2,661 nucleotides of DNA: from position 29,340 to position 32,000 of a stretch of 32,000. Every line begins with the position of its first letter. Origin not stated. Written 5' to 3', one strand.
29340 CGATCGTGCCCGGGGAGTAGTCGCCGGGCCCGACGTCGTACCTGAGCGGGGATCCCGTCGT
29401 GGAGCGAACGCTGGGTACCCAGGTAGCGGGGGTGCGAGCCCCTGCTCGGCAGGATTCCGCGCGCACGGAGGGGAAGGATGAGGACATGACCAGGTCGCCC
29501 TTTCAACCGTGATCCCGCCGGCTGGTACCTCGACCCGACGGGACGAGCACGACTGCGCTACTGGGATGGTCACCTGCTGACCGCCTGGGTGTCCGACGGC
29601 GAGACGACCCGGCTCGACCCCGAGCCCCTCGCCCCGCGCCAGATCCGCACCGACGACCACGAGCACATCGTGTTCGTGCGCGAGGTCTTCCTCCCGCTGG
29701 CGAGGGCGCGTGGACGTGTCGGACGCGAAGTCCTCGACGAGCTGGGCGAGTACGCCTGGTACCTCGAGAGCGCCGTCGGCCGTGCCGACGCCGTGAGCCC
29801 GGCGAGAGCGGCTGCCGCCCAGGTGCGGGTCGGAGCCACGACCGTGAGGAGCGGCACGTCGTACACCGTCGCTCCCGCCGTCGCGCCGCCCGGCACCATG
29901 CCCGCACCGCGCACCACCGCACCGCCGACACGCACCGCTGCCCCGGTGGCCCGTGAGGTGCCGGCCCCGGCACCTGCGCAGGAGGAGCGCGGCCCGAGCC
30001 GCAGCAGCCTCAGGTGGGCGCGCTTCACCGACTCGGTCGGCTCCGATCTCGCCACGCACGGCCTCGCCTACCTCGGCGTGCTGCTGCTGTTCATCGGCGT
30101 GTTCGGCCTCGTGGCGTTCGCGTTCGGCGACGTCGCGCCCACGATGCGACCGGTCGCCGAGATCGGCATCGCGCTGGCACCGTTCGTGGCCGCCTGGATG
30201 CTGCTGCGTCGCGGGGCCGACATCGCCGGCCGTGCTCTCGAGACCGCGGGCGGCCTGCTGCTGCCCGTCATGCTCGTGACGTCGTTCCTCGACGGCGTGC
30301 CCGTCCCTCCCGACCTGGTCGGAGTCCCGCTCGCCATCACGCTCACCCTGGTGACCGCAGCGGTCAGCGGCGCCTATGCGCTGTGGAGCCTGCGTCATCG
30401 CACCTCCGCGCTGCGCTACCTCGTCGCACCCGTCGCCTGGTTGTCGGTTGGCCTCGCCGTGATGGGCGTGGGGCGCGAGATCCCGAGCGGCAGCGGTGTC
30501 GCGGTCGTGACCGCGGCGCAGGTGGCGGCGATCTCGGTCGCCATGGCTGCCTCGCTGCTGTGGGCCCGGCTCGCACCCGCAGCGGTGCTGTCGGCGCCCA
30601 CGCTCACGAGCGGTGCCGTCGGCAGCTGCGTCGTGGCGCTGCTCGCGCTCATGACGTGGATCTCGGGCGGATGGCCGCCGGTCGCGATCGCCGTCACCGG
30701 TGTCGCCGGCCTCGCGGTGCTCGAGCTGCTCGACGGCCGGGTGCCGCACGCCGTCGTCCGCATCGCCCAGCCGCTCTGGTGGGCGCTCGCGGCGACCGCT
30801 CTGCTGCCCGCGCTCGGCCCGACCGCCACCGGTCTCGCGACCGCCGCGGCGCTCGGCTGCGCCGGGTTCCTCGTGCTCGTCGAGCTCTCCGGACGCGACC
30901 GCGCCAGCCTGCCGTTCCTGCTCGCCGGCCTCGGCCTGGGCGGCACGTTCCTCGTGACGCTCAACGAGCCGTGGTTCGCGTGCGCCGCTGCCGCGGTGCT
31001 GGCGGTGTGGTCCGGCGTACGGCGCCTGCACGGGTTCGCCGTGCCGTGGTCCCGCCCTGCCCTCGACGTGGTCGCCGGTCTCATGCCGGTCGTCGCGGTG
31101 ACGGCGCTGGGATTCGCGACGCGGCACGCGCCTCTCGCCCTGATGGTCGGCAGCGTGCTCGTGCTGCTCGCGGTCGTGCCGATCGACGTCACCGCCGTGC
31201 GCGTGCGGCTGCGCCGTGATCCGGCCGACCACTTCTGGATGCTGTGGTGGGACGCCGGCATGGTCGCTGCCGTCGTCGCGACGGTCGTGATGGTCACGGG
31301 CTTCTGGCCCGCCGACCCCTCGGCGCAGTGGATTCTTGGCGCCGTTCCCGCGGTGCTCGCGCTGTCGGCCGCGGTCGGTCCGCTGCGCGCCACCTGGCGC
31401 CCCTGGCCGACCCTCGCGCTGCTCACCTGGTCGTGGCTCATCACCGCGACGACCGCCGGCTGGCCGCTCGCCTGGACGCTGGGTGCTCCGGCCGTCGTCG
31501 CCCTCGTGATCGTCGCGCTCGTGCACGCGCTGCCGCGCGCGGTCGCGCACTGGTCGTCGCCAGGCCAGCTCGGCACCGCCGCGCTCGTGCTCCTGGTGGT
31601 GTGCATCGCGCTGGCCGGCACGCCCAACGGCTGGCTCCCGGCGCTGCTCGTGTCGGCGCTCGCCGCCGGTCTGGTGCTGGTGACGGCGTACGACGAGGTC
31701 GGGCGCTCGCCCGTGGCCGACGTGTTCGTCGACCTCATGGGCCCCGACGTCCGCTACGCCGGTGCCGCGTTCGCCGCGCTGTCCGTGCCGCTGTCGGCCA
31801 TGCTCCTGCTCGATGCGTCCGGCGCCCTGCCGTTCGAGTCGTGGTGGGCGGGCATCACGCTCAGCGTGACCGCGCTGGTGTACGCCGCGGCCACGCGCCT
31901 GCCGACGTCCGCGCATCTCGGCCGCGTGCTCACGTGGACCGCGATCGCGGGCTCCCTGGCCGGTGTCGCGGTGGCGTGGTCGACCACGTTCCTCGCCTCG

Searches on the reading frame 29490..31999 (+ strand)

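Call 12: search_protein_families(library=pfam, proteins=[window:29490-31999:+], max_evalue=0.001)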
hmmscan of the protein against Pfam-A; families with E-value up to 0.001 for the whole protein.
window:29490-31999:+ (836 aa): 1 family
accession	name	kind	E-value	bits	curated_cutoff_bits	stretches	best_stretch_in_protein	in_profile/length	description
PF10708.14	DUF2510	-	1.5e-05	25.1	24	1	10-28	1-20/35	Protein of unknown function (DUF2510)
